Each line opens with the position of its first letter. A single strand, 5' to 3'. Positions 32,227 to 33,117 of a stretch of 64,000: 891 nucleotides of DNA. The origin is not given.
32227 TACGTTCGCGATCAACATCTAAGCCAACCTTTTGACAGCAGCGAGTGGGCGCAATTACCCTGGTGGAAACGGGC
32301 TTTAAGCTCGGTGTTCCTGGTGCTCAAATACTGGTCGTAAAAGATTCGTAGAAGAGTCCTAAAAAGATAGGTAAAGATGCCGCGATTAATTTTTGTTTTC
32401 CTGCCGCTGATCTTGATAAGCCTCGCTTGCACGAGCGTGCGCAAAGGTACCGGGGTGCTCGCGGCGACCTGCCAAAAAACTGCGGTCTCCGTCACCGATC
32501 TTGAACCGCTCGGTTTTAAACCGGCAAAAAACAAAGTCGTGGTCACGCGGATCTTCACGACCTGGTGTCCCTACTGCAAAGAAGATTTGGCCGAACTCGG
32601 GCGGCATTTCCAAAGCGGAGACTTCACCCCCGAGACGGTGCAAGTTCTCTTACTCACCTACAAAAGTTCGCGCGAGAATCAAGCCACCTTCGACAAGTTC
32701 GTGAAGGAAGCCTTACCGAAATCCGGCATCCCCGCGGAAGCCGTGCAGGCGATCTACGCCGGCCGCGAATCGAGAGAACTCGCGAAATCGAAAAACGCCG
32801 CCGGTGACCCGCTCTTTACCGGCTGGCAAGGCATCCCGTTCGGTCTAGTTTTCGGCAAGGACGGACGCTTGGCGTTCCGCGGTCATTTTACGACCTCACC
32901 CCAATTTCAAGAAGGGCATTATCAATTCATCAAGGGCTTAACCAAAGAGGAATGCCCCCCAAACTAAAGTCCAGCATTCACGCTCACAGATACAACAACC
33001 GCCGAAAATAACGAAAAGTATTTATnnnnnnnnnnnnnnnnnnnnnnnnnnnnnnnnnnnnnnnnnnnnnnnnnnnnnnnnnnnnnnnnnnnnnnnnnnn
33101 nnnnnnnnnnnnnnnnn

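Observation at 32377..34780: Lipoprotein with four thrombospondin type-1-like repeats plus vWA, preceded by a TlpA-like thioredoxin lipoprotein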

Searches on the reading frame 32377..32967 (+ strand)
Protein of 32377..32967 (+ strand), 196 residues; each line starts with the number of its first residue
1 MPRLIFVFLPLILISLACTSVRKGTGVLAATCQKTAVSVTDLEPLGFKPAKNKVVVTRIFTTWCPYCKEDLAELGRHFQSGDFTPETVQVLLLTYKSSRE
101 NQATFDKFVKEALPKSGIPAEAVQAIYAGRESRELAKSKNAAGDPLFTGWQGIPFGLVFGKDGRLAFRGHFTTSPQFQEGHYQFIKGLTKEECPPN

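Call 3: search_protein_families(library=pfam, proteins=[window:32377-32967:+], max_evalue=1)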
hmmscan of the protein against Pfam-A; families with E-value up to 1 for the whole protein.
window:32377-32967:+ (196 aa): 2 families
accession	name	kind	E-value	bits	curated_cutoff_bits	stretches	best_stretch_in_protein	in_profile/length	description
PF00578.27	AhpC-TSA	-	0.00083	19.7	26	1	48-106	21-74/124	AhpC/TSA family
PF08534.16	Redoxin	-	0.0018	18.5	26.6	1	41-111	17-83/148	Redoxin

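Call 4: search_protein_families(library=ncbifam, proteins=[window:32377-32967:+], max_evalue=1)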
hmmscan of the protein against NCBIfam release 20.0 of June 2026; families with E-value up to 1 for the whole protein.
window:32377-32967:+ (196 aa): 5 families
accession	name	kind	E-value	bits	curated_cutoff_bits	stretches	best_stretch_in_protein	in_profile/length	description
NF041202.1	StoA_CxxC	exception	3.5e-06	27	210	1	48-111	48-108/163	endospore biogenesis thiol-disulfide oxidoreductase StoA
TIGR00385.1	dsbE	subfamily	0.0061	16.2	123.15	1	51-102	62-107/173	DsbE family thiol:disulfide interchange protein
NF010625.0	PRK14018.1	equivalog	0.028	12.9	522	1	35-107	39-111/521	bifunctional peptide-methionine (S)-S-oxide reductase MsrA/peptide-methionine (R)-S-oxide reductase MsrB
TIGR03190.1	benz_CoA_bzdN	equivalog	0.088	11.6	453.8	1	21-106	23-116/377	benzoyl-CoA reductase, bzd-type, subunit N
NF011941.0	PRK15412.1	equivalog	0.092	12.3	359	1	51-105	67-115/185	thiol:disulfide interchange protein DsbE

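Call 18: find_homologous_proteins(query=window:32377-32967:+, max_evalue=0.001)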
Query window:32377-32967:+ (196 aa): 46 proteins with E <= 0.001 among 455 candidates.
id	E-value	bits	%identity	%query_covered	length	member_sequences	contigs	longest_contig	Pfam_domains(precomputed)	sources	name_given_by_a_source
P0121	7.8e-129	445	100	100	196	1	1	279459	-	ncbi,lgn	-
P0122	5.0e-93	328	71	99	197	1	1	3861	-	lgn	-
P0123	1.1e-81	291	62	97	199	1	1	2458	-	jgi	jgi:thiol-disulfide isomerase/thioredoxin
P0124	1.6e-81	291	62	99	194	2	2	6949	-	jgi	jgi:thiol-disulfide isomerase/thioredoxin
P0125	1.0e-79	285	64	99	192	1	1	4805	-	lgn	-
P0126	3.7e-79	283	62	99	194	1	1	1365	-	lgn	-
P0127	3.1e-77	277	62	100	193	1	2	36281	-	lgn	-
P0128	3.7e-76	273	60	97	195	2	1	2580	-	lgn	-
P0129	1.1e-71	258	59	97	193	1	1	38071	-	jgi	-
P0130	4.8e-71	256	57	100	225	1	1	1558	-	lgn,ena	-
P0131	1.8e-70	255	64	88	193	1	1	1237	-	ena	-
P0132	4.7e-70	253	57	88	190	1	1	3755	-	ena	-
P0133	4.3e-69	250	57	95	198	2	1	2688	-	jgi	jgi:hypothetical protein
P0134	5.5e-68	246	54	97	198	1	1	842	-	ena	-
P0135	1.4e-61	226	55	95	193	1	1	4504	-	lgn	-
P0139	1.9e-60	222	51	95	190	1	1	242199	-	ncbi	-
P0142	7.2e-59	217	49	96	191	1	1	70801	-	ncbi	-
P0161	3.2e-49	185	44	99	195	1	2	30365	-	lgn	-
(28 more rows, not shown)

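Call 20: find_encoding_contigs(protein=P0139, flank=5000, max_places=1)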
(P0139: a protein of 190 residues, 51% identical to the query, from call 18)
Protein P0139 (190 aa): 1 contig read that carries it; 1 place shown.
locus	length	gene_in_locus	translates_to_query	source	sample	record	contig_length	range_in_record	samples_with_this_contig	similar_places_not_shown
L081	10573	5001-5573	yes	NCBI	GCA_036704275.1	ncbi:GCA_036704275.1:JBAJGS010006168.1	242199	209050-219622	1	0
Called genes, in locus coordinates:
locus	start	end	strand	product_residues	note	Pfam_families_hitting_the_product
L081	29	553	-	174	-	-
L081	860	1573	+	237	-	PF01381:HTH_3 (weak), PF13426:PAS_9 (faint)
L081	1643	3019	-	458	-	-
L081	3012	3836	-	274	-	PF14394:DUF4423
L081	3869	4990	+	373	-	PF13091:PLDc_2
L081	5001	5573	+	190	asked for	-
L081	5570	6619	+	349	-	PF03741:TerC, PF04332:DUF475, PF03741:TerC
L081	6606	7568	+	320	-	-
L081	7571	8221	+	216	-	PF01227:GTP_cyclohydroI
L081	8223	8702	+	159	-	PF01242:PTPS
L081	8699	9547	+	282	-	PF00849:PseudoU_synth_2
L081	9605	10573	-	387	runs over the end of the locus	PF00082:Peptidase_S8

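Call 21: find_encoding_contigs(protein=P0142, flank=5000, max_places=1)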
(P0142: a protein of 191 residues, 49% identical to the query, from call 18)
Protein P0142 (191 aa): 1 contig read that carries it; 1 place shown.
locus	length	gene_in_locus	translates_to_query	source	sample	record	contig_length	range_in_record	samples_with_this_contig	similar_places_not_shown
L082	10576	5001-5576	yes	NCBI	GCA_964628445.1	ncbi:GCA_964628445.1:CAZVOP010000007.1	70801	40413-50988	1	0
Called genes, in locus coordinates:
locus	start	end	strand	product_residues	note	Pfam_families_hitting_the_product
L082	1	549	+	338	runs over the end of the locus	PF13645:YkuD_2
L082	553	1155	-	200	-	PF01182:Glucosamine_iso (weak)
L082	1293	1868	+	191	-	PF02585:PIG-L (weak)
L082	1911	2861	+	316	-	PF01300:Sua5_yciO_yrdC, PF03481:Sua5_C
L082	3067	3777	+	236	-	PF01381:HTH_3 (weak)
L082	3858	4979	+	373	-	PF13091:PLDc_2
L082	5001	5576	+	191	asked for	-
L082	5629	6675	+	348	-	PF03741:TerC, PF04332:DUF475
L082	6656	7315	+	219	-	PF01227:GTP_cyclohydroI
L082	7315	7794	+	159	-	PF01242:PTPS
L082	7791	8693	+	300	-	PF00849:PseudoU_synth_2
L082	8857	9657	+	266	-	-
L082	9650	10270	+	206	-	PF13640:2OG-FeII_Oxy_3 (weak), PF13759:2OG-FeII_Oxy_5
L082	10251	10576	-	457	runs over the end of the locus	PF00691:OmpA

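Call 22: find_encoding_contigs(protein=P0161, flank=5000, max_places=1)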
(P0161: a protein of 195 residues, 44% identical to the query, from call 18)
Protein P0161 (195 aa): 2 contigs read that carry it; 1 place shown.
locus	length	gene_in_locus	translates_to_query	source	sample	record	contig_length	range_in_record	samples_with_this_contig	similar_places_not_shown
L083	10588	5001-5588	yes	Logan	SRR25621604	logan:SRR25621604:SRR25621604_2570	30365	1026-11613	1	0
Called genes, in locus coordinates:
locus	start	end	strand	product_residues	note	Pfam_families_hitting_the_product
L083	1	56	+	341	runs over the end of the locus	-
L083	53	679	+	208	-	-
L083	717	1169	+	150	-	-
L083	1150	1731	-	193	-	PF01182:Glucosamine_iso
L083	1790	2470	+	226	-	PF02585:PIG-L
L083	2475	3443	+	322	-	PF01300:Sua5_yciO_yrdC, PF03481:Sua5_C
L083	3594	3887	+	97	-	PF13560:HTH_31 (weak), PF12844:HTH_19, PF01381:HTH_3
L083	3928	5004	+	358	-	PF13091:PLDc_2, PF00614:PLDc (faint), PF13091:PLDc_2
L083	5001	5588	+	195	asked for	-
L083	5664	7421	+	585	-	PF19030:TSP1_ADAMTS, PF00090:TSP_1 (weak), PF19030:TSP1_ADAMTS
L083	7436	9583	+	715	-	-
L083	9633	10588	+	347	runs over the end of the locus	PF03741:TerC, PF04332:DUF475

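Call 24: find_related_loci(query=A2, collection=metagenome_contigs, flank=6000)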
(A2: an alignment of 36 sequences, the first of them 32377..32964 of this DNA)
Query A2 (196 aa) in metagenome_contigs; peptide patterns used: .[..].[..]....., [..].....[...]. (x = any residue, [..] = any of these).
191 stretches matched a pattern; 7 encode a relative of the query (tblastn E <= 1e-3); 7 distinct loci.
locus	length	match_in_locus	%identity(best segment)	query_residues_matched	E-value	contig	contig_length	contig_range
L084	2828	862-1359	26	17-195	3e-10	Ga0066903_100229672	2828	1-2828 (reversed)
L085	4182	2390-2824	28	24-183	1e-9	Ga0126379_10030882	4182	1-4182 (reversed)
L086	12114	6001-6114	48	52-91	1e-8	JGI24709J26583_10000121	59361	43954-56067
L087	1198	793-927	40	30-74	4e-7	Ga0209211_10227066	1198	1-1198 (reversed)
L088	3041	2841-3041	29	41-112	2e-6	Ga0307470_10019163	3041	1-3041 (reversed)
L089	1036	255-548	26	46-166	2e-6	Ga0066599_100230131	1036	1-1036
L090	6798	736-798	62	55-75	2e-5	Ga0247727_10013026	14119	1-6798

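Call 37: search_protein_families(library=pfam, proteins=[L083:7436-9583:+], max_evalue=0.1)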
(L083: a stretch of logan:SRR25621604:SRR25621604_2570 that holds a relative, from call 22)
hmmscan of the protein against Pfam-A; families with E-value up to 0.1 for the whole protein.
L083:7436-9583:+ (715 aa): 0 families

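Call 39: predict_structure(alignment_id=A2)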
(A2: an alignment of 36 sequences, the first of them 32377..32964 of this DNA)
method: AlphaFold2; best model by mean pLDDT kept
length: 196 residues; sequences in the alignment: 36
mean_pLDDT: 92.7   pTM: 0.86
mean pLDDT of the five models: 92.7, 92.4, 91.4, 90.6, 90.6
residues with pLDDT >= 90: 168; 70-90: 8; 50-70: 18; < 50: 2
segments of 3 or more residues with pLDDT < 50: none
pLDDT, mean of each block of 10 residues (from residue 1): 59 66 87 96 98 98 96 98 98 98 98 98 98 97 95 96 97 93 98 86
secondary structure, 60 per line:
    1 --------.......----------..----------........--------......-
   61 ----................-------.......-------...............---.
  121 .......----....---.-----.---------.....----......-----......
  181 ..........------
elements in order: H9-15 H39-45 E54-59 H65-80 E88-94 H102-116 E123-127 H132-135 E155-159 E164-169 H175-190

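Call 43: fold_search(model_id=the predicted structure, library=pdb)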
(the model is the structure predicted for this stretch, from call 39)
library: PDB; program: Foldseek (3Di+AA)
matches with E <= 10: 1190; with E <= 0.001: 152
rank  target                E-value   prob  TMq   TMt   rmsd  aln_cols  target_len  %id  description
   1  1kng                  1.1e-06  1.00  0.43  0.55  10.1       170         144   22  Crystal structure of CcmG reducing oxidoreductase at 1.14 A (released 2002-07-17)
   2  3or5                  2.3e-06  1.00  0.44  0.57   7.4       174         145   18  Crystal structure of thiol:disulfide interchange protein, thioredoxin family protein from Chlorobium tepidum TLS (released 2010-09-22)
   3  3eyt_C                2.4e-06  1.00  0.48  0.58   7.5       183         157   18  Crystal structure of Thioredoxin-like superfamily protein SPOA0173 (released 2008-11-04)
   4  4nmu_A                2.6e-06  1.00  0.47  0.60   5.7       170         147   17  Crystal Structure of Thiol-disulfide Oxidoreductase from Bacillus str. 'Ames Ancestor' (released 2013-12-18)
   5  3eyt_B                3.3e-06  1.00  0.47  0.58   7.5       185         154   21  Crystal structure of Thioredoxin-like superfamily protein SPOA0173 (released 2008-11-04)
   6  3hdc                  4.3e-06  1.00  0.39  0.49   5.4       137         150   13  The crystal structure of thioredoxin protein from Geobacter metallireducens (released 2009-05-26)
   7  2p5q_A                4.6e-06  1.00  0.46  0.54   5.7       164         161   19  Crystal structure of the poplar glutathione peroxidase 5 in the reduced form (released 2007-07-24)
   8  1lu4                  5.2e-06  1.00  0.43  0.60   3.8       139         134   16  1.1 ANGSTROM RESOLUTION CRYSTAL STRUCTURE OF A SECRETED MYCOBACTERIUM TUBERCULOSIS DISULFIDE OXIDOREDUCTASE HOMOLOGOUS T (released 2003-10-14)
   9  3eyt_D                5.5e-06  1.00  0.49  0.59   7.5       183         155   18  Crystal structure of Thioredoxin-like superfamily protein SPOA0173 (released 2008-11-04)
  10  2f9s_A                6.7e-06  1.00  0.46  0.62   4.3       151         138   15  2nd Crystal Structure Of A Soluble Domain Of ResA In The Oxidised Form (released 2006-04-18)
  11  2ls5_MODEL_1_A        7.6e-06  1.00  0.49  0.58   6.7       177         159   15  Solution structure of a putative protein disulfide isomerase from Bacteroides thetaiotaomicron (released 2012-05-09)
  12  4nmu_D                9.2e-06  1.00  0.44  0.60   5.0       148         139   18  Crystal Structure of Thiol-disulfide Oxidoreductase from Bacillus str. 'Ames Ancestor' (released 2013-12-18)
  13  3eyt_A                1.0e-05  1.00  0.48  0.58   6.6       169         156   19  Crystal structure of Thioredoxin-like superfamily protein SPOA0173 (released 2008-11-04)
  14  2l5o_MODEL_1_A        1.3e-05  1.00  0.49  0.62   7.1       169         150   16  Solution Structure of a Putative Thioredoxin from Neisseria meningitidis (released 2010-12-15)
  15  1xzo_A                1.4e-05  1.00  0.48  0.54   7.3       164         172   12  Identification of a disulfide switch in BsSco, a member of the Sco family of cytochrome c oxidase assembly proteins (released 2005-03-01)
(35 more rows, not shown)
